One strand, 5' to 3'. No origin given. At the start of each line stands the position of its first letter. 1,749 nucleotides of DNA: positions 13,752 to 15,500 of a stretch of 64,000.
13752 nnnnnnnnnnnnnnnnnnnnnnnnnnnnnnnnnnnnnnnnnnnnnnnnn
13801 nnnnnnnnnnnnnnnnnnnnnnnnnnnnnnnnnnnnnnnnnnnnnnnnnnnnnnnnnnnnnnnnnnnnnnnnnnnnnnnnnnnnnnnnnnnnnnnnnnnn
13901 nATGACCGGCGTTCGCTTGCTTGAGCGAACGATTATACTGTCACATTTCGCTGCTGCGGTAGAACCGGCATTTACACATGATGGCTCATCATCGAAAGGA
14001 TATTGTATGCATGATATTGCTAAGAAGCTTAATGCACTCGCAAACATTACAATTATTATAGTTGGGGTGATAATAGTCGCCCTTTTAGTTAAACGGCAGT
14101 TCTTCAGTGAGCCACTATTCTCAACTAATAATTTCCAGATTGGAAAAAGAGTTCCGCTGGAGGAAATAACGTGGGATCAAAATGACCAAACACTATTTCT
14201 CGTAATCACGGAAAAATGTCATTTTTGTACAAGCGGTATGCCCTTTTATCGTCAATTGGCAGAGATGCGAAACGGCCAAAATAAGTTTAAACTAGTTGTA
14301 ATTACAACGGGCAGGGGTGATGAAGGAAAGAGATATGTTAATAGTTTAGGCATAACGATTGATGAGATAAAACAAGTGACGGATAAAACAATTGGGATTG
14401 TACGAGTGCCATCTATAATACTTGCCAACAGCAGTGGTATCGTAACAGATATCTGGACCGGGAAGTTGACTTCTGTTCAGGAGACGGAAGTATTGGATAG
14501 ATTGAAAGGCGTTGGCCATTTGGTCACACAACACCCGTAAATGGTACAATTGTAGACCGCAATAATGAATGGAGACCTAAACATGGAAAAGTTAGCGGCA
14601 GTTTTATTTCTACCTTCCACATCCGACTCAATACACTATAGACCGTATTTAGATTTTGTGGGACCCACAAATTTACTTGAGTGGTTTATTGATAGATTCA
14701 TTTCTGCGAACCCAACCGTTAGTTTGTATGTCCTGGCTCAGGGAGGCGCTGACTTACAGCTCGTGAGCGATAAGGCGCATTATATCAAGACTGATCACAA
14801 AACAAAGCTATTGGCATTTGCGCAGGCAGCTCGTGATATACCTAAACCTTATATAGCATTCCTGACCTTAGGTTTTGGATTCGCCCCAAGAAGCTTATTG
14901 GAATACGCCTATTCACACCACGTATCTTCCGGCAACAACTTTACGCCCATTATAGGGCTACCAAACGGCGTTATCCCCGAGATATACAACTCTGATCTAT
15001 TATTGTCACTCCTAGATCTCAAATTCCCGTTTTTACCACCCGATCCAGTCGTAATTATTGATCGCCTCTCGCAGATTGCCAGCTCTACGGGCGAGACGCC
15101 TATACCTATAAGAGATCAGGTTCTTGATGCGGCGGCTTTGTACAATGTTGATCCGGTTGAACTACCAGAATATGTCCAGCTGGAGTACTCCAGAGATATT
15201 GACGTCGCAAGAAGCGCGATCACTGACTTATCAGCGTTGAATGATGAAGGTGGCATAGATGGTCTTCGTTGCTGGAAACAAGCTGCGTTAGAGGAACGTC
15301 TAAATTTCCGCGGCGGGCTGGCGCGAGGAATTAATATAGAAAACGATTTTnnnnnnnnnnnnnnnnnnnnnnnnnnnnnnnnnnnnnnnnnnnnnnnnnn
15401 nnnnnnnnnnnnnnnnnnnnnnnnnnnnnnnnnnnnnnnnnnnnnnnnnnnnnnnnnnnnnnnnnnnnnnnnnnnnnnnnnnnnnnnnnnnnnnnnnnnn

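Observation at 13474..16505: Candidate undescribed cassette: exported six-cysteine peptide + CxxC oxidoreductase + unusual glycosyltransferase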

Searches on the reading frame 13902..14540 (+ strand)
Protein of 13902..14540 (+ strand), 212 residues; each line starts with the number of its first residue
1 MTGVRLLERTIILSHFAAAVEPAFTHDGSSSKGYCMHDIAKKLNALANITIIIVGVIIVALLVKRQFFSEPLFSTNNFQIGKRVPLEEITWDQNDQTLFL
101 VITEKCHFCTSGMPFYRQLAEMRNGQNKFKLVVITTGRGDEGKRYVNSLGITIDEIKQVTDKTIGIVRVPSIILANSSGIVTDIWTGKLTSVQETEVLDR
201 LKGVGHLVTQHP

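Call 3: search_protein_families(library=pfam, proteins=[window:13902-14540:+], max_evalue=0.1)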
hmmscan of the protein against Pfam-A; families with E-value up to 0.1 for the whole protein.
window:13902-14540:+ (212 aa): 1 family
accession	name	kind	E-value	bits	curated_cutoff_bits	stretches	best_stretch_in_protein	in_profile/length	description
PF14826.12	FACT-Spt16_Nlob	-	0.041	14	27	1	96-193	62-152/162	FACT complex subunit SPT16 N-terminal lobe domain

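Call 4: search_protein_families(library=ncbifam, proteins=[window:13902-14540:+], max_evalue=0.1)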
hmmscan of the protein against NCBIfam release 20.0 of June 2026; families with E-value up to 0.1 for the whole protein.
window:13902-14540:+ (212 aa): 2 families
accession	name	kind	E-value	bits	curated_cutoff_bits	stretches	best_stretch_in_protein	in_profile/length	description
NF002854.0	PRK03147.1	subfamily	0.00058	19.8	170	1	104-201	72-172/176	thiol-disulfide oxidoreductase ResA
TIGR02661.1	MauD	equivalog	0.00066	19.2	188.6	1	71-180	53-158/189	methylamine dehydrogenase accessory protein MauD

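Call 20: find_homologous_proteins(query=window:14007-14540:+)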
Query window:14007-14540:+ (177 aa): 12 proteins with E <= 0.001 among 75 candidates.
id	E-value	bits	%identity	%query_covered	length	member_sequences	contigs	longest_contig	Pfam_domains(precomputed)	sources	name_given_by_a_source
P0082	1.1e-110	385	100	100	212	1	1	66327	-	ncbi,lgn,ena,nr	ncbi:MAG TPA: hypothetical protein VJ810_23125 [Blastocatellia bacterium]|nr:hypothetical protein [B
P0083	1.6e-93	329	86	100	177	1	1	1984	-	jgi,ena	-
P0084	1.8e-67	244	67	95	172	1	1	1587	-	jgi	jgi:hypothetical protein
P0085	8.9e-67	242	67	95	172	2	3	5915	-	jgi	jgi:hypothetical protein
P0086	2.5e-64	234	63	96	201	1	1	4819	-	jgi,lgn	-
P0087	2.3e-62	228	62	95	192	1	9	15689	-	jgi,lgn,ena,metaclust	jgi:hypothetical protein|metaclust:\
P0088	1.2e-30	125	39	92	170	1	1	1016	-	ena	-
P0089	4.2e-30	123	40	92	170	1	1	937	-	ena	-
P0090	1.2e-27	115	37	92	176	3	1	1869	-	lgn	-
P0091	3.5e-27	113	37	85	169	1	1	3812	-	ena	-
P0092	2.1e-26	111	38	85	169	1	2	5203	-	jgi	jgi:hypothetical protein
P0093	3.7e-22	97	35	82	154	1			-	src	-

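Call 62: find_encoding_contigs(protein=P0092, flank=6000, max_places=3)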
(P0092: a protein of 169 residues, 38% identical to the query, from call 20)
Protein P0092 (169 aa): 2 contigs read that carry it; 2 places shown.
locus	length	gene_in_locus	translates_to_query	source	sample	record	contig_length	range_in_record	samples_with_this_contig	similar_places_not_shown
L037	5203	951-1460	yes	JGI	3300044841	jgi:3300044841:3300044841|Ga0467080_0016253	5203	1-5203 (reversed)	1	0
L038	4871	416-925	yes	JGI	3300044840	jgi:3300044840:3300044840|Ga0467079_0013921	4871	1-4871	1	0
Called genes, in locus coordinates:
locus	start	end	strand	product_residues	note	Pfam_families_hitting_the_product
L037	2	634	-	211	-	?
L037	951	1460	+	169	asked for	-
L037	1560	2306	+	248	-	-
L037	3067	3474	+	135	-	PF26745:SPM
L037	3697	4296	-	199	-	PF00694:Aconitase_C, PF27512:LeuD, PF27434:LeuD_C (weak)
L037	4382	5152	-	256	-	PF00330:Aconitase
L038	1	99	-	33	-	?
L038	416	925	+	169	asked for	-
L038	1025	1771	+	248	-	-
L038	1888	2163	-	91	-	-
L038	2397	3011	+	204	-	PF08534:Redoxin, PF00578:AhpC-TSA, PF00085:Thioredoxin (weak), PF13905:Thioredoxin_8 (weak)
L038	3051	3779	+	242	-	PF06736:TMEM175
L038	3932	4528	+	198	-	PF04191:PEMT, PF04140:ICMT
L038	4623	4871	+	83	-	?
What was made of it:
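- More distant Trx-like relatives occur without the GT (call 62).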

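Call 67: search_solved_structures(query=window:14007-14540:+, max_evalue=1, show_alignments=2)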
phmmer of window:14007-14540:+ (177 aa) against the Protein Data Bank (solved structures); distinct sequences matched with E-value up to 1: 0.

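Call 69: search_solved_structures(query=A5, max_evalue=1)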
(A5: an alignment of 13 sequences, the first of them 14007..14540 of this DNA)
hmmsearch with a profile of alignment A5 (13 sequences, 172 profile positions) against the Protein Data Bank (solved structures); distinct sequences matched with E-value up to 1: 105 (the best 60 are shown).
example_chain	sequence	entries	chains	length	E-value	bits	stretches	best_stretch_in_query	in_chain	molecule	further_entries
3erw_A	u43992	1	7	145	1e-07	34.8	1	41-159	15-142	Sporulation thiol-disulfide oxidoreductase A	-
3c71_A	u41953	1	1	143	1e-07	34.8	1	61-156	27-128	Thiol-disulfide oxidoreductase resA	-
3c73_A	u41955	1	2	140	1.1e-07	34.6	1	61-156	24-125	Thiol-disulfide oxidoreductase resA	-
4nmu_A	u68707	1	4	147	6.3e-07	32.2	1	40-162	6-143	Thiol-disulfide oxidoreductase ResA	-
1st9_A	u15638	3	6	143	1.1e-06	31.4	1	62-156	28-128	Thiol-disulfide oxidoreductase resA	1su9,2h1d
2h1b_A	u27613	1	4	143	1.1e-06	31.4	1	62-156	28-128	Thiol-disulfide oxidoreductase resA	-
2f9s_A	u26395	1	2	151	1.2e-06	31.2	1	62-156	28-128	Thiol-disulfide oxidoreductase resA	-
2l5o_A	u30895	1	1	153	4.9e-06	29.3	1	60-151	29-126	Putative thioredoxin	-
2h1a_A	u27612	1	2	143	3.4e-05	26.6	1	74-156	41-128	Thiol-disulfide oxidoreductase resA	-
2h19_A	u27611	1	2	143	4e-05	26.3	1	73-156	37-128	Thiol-disulfide oxidoreductase resA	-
5um7_A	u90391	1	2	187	8.1e-05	25.3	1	14-147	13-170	Thioredoxin signature protein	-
3or5_A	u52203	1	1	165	0.00014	24.5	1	63-155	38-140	Thiol:disulfide interchange protein, thioredoxin family protein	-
2lrn_A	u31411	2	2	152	0.00016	24.4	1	69-145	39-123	Thiol:disulfide interchange protein | Putative thiol-disulfide oxidoreductase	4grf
2h1g_A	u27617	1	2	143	0.00021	24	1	84-156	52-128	Thiol-disulfide oxidoreductase resA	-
3kcm_A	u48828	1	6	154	0.00034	23.3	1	65-165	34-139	Thioredoxin family protein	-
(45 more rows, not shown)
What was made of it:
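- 14007..14540 (+): Membrane-anchored thioredoxin-fold thiol-disulfide oxidoreductase (177 aa; the longest ORF starts at 13902). CHFC lies at 14217-14228. The family profile best matches StoA, ResA and CcmG structures at E about 1e-7 (call 69).
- On ResA/TlpA/DsbE/MauD-class membrane-anchored thiol-disulfide oxidoreductases: The profile hits StoA and ResA at E 1e-7 (call 69).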

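Call 70: search_protein_families(library=ncbifam, alignment_id=A5, max_evalue=0.01)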
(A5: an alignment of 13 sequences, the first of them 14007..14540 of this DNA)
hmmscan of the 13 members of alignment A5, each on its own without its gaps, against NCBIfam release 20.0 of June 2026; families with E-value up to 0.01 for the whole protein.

A. member 1, window:14007-14540:+ (177 aa): 2 families
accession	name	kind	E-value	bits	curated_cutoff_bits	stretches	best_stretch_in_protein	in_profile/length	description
TIGR02661.1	MauD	equivalog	0.0004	19.9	188.6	1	36-146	53-159/189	methylamine dehydrogenase accessory protein MauD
NF002854.0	PRK03147.1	subfamily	0.00057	19.8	170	1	69-166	72-172/176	thiol-disulfide oxidoreductase ResA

B. families by the number of members that match (of 13 scanned): 6 families
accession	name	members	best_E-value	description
TIGR02738.1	TrbB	7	2.5e-06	type-F conjugative transfer system pilin assembly thiol-disulfide isomerase TrbB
NF002854.0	PRK03147.1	6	3.5e-07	thiol-disulfide oxidoreductase ResA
TIGR02661.1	MauD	3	0.0004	methylamine dehydrogenase accessory protein MauD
TIGR00385.1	dsbE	2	0.00047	DsbE family thiol:disulfide interchange protein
NF041202.1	StoA_CxxC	2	0.0054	endospore biogenesis thiol-disulfide oxidoreductase StoA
NF010288.0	PRK13728.1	1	0.0073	F-type conjugal transfer protein TrbB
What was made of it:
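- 14007..14540 (+): NCBIfam gives only weak matches to MauD, ResA and TrbB (calls 4, 70).
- On ResA/TlpA/DsbE/MauD-class membrane-anchored thiol-disulfide oxidoreductases: The scores are 19-20 bits against cut-offs of 170-189 (calls 4, 70).
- The nearest relatives of the oxidoreductase are reductases of the ResA, StoA and CcmG class (calls 69, 70).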

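Call 85: search_protein_families(library=padloc, proteins=[window:14007-14540:+], max_evalue=0.01)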
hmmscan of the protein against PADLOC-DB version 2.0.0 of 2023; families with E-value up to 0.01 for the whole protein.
window:14007-14540:+ (177 aa): 0 families

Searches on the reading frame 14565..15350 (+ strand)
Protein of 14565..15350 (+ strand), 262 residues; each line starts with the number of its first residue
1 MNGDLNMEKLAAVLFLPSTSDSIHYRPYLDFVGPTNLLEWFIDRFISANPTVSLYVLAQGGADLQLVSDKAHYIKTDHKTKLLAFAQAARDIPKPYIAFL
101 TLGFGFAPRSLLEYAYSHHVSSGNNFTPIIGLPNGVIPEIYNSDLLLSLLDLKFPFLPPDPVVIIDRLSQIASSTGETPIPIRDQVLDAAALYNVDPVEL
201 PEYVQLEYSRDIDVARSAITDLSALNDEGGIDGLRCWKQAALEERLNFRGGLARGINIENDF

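Call 31: search_solved_structures(query=A3, max_evalue=10)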
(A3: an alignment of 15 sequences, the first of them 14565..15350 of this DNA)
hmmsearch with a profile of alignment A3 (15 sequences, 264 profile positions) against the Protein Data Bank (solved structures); distinct sequences matched with E-value up to 10: 2.
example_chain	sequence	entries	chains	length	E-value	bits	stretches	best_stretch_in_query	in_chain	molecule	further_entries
6oew_A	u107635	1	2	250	0.0091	18.4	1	29-112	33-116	Cytidylyltransferase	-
3v9p_A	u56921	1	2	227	0.97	11.8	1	28-91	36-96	Thymidylate kinase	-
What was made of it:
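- On Sugar or alcohol nucleotidyltransferases (cytidylyltransferase, IspD, KdsB, GlmU N-domain): The profile against PDB sequences gives 6oew at E 0.009 (call 31).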

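Call 40: predict_structure(alignment_id=A3)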
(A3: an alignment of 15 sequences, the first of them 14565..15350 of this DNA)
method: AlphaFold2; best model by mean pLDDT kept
length: 262 residues; sequences in the alignment: 15
mean_pLDDT: 88.6   pTM: 0.86
mean pLDDT of the five models: 88.6, 88.4, 87.9, 87.4, 87.1
residues with pLDDT >= 90: 171; 70-90: 67; 50-70: 20; < 50: 4
segments of 3 or more residues with pLDDT < 50: 1-3
pLDDT, mean of each block of 10 residues (from residue 1): 73 85 76 91 94 90 65 87 95 97 95 97 96 96 96 86 93 87 94 94 91 95 84 96 90 70 51
secondary structure, 60 per line:
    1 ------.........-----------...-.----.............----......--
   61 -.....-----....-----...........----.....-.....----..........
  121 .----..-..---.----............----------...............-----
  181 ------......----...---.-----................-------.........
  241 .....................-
elements in order: E10-15 H37-48 E53-58 H62-66 E72-75 H81-91 E96-100 H102-106 H111-121 E139-142 H143-150 H161-175 H189-192 H209-224 H232-261
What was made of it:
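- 14565..15350 (+): N-terminal domain of the transferase (residues 1-262): cytidylyltransferase-like fold without the catalytic motifs. AF2 pLDDT 88.6 (call 40).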

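Call 43: fold_search(model_id=the predicted structure, library=pdb)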
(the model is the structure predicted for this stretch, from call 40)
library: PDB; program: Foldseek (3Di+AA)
matches with E <= 10: 1287; with E <= 0.001: 324
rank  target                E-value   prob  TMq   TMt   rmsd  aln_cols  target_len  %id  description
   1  1w55                  2.8e-08  1.00  0.47  0.35   5.8       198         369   11  Structure of the Bifunctional IspDF from Campylobacter jejuni (released 2004-10-04)
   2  6oew_B                1.2e-07  1.00  0.64  0.70   3.1       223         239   13  Structure of a Cytidylyltransferase from Leptospira borgpetersenii serovar Hardjo-bovis (strain JB197) (released 2019-04-17)
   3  6oew_A                1.2e-07  1.00  0.61  0.67   4.0       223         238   14  Structure of a Cytidylyltransferase from Leptospira borgpetersenii serovar Hardjo-bovis (strain JB197) (released 2019-04-17)
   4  8xkf_B                1.7e-07  1.00  0.49  0.37   5.3       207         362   12  Crystal structure of Helicobacter pylori IspDF with substrate CTP (released 2024-04-10)
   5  1w57                  1.7e-07  1.00  0.47  0.35   5.9       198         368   11  Structure of the Bifunctional IspDF from Campylobacter jejuni containing Zn (released 2004-10-04)
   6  3q7u_B                2.1e-07  1.00  0.54  0.62   6.1       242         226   14  Structure of Mtb 2-C-methyl-D-erythritol 4-phosphate cytidyltransferase (IspD) complexed with CTP (released 2011-05-04)
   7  8xkf_A                2.7e-07  1.00  0.49  0.36   5.5       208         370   11  Crystal structure of Helicobacter pylori IspDF with substrate CTP (released 2024-04-10)
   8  2y6p_B                3.6e-07  1.00  0.55  0.61   5.7       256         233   11  Evidence for a Two-Metal-Ion-Mechanism in the Kdo- Cytidylyltransferase KdsB (released 2011-08-24)
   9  3q80_B                4.4e-07  1.00  0.53  0.62   6.5       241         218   12  Structure of Mtb 2-C-methyl-D-erythritol 4-phosphate cytidyltransferase (IspD) Complexed with CDP-ME (released 2011-05-04)
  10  2xwn_B                4.6e-07  1.00  0.56  0.63   5.4       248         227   13  Crystal structure of IspD from Mycobacterium tuberculosis in complex with CTP and Mg (released 2011-04-27)
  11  3ngw                  5.2e-07  1.00  0.57  0.73   4.2       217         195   13  Crystal Structure of Molybdopterin-guanine dinucleotide biosynthesis protein A from Archaeoglobus fulgidus, Northeast St (released 2010-08-11)
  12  8xkf_D                5.6e-07  1.00  0.48  0.35   5.4       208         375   12  Crystal structure of Helicobacter pylori IspDF with substrate CTP (released 2024-04-10)
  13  2xwn_A                5.6e-07  1.00  0.50  0.58   7.5       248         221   12  Crystal structure of IspD from Mycobacterium tuberculosis in complex with CTP and Mg (released 2011-04-27)
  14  2y6p_C                5.9e-07  1.00  0.52  0.58   5.9       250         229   12  Evidence for a Two-Metal-Ion-Mechanism in the Kdo- Cytidylyltransferase KdsB (released 2011-08-24)
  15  8xkf_C                6.3e-07  1.00  0.49  0.35   5.4       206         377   11  Crystal structure of Helicobacter pylori IspDF with substrate CTP (released 2024-04-10)
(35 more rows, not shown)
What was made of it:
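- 14565..15350 (+): Foldseek matches 6oew, IspD and KdsB (E 1e-7 to 1e-8, TM up to 0.70, call 43).
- On Sugar or alcohol nucleotidyltransferases (cytidylyltransferase, IspD, KdsB, GlmU N-domain): Foldseek matches 6oew with TM 0.64-0.70 at E 1e-7, and IspDF at E 3e-8 (call 43).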

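Call 66: search_solved_structures(query=A3, max_evalue=1, show_alignments=1)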
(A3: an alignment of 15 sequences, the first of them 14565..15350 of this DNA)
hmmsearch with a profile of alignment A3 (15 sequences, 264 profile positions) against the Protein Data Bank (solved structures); distinct sequences matched with E-value up to 1: 2.
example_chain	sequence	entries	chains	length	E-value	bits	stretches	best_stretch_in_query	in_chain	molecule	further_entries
6oew_A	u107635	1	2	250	0.0091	18.4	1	29-112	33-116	Cytidylyltransferase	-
3v9p_A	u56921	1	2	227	0.97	11.8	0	28-91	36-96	Thymidylate kinase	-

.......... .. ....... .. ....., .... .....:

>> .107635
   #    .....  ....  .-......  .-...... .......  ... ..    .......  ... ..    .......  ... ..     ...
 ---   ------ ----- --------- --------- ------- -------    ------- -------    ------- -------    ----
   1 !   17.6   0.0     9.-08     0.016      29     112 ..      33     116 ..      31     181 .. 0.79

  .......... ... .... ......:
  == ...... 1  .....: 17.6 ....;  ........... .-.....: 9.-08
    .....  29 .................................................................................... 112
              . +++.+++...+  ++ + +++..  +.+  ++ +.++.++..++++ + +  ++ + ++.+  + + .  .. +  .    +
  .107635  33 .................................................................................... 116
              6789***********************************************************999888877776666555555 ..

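Call 79: search_dna_similar(query=window:14565-15350:+, collection=plasmids, mode=protein, max_evalue=0.001, max_rows=10)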
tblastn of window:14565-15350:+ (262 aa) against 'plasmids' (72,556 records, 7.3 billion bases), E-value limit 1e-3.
No match.
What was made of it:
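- Tried and rejected: Plasmid collection. tblastn with the N-domain gave no match (call 79).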
